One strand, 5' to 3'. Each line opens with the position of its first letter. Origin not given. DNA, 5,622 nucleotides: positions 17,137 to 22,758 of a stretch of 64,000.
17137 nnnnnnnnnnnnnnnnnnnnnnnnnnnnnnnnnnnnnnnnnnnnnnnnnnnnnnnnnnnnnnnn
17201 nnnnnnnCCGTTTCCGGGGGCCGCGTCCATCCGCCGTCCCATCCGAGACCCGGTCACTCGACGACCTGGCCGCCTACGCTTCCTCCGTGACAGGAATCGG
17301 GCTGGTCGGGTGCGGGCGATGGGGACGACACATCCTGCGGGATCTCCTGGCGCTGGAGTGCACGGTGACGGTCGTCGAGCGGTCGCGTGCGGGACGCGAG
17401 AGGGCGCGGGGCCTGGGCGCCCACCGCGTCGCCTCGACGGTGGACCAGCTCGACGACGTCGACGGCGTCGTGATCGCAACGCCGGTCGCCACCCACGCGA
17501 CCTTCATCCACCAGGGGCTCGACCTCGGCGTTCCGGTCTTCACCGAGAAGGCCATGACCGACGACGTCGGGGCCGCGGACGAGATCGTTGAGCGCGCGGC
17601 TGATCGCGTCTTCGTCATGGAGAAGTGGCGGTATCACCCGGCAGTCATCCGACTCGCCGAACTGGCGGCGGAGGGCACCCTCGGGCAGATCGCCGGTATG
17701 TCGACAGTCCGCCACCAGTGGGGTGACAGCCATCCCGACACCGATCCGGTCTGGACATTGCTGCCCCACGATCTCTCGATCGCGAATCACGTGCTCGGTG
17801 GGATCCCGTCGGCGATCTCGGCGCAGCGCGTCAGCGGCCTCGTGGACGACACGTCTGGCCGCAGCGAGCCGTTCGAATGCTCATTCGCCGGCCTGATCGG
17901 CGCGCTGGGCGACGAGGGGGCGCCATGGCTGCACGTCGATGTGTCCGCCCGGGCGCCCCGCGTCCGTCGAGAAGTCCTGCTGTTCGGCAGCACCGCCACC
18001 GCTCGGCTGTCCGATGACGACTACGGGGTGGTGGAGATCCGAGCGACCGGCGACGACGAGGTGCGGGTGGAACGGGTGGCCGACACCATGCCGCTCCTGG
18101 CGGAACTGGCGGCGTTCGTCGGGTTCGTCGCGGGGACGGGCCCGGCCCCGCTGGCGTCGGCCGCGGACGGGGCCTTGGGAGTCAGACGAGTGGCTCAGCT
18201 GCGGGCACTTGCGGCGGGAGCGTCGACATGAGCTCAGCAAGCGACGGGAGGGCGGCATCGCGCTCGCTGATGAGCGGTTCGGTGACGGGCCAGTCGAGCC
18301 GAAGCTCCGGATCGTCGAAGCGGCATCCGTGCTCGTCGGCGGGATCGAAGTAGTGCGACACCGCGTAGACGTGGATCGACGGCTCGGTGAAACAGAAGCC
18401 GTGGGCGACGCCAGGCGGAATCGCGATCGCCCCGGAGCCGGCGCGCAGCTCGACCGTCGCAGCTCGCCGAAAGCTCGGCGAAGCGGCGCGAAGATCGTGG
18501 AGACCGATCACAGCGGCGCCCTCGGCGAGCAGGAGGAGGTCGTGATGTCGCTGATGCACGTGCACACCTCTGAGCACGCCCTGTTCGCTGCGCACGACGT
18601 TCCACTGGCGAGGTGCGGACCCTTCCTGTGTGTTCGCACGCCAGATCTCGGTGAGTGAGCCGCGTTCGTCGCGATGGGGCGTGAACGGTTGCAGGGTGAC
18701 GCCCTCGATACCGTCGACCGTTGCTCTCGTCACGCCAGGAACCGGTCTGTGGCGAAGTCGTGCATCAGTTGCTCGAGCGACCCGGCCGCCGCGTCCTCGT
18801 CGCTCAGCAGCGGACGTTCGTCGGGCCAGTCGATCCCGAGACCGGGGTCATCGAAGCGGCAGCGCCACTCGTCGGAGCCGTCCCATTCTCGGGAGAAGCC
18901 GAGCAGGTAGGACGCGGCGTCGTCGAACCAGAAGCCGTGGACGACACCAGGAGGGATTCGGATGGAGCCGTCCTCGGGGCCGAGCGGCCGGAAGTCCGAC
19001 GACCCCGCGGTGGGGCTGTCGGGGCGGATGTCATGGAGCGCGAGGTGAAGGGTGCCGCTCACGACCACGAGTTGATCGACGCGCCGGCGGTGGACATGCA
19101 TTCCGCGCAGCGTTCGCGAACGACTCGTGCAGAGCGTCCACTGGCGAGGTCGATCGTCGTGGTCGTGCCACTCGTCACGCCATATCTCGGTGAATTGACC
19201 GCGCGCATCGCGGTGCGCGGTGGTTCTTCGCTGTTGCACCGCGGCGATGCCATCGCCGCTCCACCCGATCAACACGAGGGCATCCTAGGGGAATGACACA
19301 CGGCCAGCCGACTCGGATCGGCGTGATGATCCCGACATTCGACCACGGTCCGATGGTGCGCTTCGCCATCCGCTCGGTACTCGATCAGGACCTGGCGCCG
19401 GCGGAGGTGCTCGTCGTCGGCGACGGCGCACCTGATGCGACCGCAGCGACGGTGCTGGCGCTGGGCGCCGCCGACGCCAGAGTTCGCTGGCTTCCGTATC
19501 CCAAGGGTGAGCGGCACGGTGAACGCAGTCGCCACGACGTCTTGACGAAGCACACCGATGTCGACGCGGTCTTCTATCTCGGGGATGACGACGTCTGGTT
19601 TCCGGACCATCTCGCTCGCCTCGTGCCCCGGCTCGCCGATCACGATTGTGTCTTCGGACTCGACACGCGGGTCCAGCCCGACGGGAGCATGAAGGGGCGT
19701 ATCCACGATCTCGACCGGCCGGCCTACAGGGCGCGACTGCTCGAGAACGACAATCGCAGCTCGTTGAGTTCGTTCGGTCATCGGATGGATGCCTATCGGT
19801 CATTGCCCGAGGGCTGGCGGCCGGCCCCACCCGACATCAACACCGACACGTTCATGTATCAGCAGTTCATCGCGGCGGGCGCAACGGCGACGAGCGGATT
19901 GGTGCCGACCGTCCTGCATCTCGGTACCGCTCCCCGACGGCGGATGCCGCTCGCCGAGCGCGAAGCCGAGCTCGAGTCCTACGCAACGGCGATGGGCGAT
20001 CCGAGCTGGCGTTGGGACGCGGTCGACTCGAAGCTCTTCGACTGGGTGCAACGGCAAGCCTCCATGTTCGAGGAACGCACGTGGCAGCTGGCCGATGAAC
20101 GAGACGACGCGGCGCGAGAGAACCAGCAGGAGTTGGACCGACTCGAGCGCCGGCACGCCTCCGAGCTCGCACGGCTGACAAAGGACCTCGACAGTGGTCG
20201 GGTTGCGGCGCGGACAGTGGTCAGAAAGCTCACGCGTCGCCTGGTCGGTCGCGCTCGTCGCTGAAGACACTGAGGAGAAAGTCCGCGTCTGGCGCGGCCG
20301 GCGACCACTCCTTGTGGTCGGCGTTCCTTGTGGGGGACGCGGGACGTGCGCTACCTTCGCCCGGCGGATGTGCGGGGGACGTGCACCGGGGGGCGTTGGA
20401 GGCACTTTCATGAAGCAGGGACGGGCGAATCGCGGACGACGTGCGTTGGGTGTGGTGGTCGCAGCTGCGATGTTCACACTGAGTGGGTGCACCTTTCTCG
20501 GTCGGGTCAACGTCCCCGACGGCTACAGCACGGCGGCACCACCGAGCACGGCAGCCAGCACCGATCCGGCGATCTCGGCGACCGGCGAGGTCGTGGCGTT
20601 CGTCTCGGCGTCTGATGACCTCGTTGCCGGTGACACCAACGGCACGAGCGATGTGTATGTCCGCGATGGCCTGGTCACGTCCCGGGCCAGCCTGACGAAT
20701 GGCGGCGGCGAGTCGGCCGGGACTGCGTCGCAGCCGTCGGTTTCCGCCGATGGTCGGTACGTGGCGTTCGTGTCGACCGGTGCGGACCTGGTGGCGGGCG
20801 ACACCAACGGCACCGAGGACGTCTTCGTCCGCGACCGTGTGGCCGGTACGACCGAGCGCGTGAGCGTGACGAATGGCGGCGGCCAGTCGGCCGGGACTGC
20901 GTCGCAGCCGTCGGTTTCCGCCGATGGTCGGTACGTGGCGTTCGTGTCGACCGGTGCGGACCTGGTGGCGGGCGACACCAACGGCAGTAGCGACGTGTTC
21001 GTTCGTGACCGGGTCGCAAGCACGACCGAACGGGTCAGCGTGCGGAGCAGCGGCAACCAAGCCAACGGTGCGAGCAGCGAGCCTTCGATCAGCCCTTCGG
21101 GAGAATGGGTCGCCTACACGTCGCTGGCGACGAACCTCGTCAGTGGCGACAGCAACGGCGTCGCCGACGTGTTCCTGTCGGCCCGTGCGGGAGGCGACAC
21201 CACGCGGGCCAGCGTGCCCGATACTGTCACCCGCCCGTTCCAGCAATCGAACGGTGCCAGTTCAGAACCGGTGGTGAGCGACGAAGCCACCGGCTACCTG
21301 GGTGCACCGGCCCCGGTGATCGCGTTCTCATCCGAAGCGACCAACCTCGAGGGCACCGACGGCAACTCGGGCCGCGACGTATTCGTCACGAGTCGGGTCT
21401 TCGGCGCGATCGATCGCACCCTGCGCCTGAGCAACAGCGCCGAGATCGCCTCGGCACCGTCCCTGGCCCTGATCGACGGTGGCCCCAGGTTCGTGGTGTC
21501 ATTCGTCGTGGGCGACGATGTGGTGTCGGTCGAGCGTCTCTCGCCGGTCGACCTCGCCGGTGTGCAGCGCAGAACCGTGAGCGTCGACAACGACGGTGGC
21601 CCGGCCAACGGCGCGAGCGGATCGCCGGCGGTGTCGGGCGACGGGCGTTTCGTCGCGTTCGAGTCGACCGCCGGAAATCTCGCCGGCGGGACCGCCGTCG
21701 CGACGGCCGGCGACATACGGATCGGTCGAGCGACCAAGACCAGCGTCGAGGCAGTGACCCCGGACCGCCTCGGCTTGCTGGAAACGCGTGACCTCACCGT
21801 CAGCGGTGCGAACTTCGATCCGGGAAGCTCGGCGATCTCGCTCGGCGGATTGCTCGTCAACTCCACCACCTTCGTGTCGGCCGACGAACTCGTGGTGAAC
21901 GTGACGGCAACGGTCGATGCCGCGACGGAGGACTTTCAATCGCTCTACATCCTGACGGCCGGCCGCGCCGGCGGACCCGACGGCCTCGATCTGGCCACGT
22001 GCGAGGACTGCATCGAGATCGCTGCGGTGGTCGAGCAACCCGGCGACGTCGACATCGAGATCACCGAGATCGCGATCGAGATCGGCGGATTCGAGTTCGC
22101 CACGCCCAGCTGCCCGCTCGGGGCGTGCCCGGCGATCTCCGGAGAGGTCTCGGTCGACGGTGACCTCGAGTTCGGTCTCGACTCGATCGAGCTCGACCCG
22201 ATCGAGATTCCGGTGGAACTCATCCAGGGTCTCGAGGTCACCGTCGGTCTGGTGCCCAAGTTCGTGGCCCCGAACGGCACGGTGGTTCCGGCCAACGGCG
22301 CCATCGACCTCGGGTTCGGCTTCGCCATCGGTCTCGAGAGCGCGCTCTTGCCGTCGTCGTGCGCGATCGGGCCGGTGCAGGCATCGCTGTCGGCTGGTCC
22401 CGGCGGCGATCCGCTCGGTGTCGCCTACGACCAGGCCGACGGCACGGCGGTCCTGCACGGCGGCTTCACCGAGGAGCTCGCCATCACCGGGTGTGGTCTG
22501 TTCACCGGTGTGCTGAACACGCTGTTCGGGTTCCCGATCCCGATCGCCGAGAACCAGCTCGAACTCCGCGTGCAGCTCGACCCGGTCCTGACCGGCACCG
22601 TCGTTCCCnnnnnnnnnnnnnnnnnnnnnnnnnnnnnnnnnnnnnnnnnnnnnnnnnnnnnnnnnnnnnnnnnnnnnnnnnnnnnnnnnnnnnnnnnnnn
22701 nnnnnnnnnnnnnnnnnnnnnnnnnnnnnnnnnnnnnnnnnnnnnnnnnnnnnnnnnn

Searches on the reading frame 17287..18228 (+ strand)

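Call 35: search_protein_families(library=pfam, proteins=[window:17287-18228:+], max_evalue=0.00001)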
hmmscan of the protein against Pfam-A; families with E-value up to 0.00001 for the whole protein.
window:17287-18228:+ (314 aa): 1 family
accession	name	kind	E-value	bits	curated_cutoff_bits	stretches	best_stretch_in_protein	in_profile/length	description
PF01408.29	GFO_IDH_MocA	-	5e-11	43.8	24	1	4-106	3-111/120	Oxidoreductase family, NAD-binding Rossmann fold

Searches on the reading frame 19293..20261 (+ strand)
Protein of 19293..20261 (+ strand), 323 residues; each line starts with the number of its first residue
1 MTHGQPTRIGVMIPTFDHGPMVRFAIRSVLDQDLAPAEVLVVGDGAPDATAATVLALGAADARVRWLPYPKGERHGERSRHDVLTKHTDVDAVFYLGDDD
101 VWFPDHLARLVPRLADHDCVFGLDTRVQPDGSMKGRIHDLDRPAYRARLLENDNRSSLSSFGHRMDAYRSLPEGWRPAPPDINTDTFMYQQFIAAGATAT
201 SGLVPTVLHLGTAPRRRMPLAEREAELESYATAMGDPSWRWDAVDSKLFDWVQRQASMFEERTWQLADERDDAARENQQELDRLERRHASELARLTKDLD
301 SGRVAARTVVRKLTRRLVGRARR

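Call 35: search_protein_families(library=pfam, proteins=[window:19293-20261:+], max_evalue=0.00001)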
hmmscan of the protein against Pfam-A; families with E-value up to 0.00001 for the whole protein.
window:19293-20261:+ (323 aa): 2 families
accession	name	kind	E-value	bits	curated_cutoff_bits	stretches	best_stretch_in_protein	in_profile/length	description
PF00535.33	Glycos_transf_2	-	3.3e-13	50.3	23.3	1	11-133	2-122/168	Glycosyl transferase family 2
PF13641.12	Glyco_tranf_2_3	-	2e-06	28.5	27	1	9-120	3-119/230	Glycosyltransferase like family 2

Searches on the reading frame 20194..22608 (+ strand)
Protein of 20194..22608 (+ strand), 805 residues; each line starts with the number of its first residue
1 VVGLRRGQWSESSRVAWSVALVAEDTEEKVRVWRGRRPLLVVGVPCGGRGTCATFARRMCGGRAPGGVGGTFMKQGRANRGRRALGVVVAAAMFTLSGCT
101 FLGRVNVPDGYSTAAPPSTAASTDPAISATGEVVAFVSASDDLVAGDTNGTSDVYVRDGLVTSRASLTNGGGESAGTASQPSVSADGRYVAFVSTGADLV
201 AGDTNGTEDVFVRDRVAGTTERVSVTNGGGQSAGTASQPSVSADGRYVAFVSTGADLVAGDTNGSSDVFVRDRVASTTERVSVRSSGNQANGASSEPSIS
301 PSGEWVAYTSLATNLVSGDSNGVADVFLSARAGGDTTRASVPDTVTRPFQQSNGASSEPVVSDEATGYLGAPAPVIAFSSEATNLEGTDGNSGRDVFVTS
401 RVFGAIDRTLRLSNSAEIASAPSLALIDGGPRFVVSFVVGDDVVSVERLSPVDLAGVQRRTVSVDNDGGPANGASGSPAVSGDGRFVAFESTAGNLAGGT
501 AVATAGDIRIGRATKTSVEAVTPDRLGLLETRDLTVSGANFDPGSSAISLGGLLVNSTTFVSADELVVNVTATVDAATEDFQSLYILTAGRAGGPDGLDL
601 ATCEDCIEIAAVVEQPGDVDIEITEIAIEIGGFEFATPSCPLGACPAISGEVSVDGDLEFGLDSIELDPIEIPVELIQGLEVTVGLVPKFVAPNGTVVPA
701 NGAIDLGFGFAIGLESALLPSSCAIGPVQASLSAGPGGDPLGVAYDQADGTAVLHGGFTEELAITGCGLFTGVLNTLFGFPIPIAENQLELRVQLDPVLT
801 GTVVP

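Call 24: search_protein_families(library=pfam, proteins=[window:20194-22608:+], max_evalue=0.00001)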
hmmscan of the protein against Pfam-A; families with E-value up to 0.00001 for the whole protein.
window:20194-22608:+ (805 aa): 1 family
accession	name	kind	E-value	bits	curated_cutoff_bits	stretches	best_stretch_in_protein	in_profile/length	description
PF07676.18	PD40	-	3e-16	59.3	20.9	0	227-270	6-38/38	WD40-like Beta Propeller Repeat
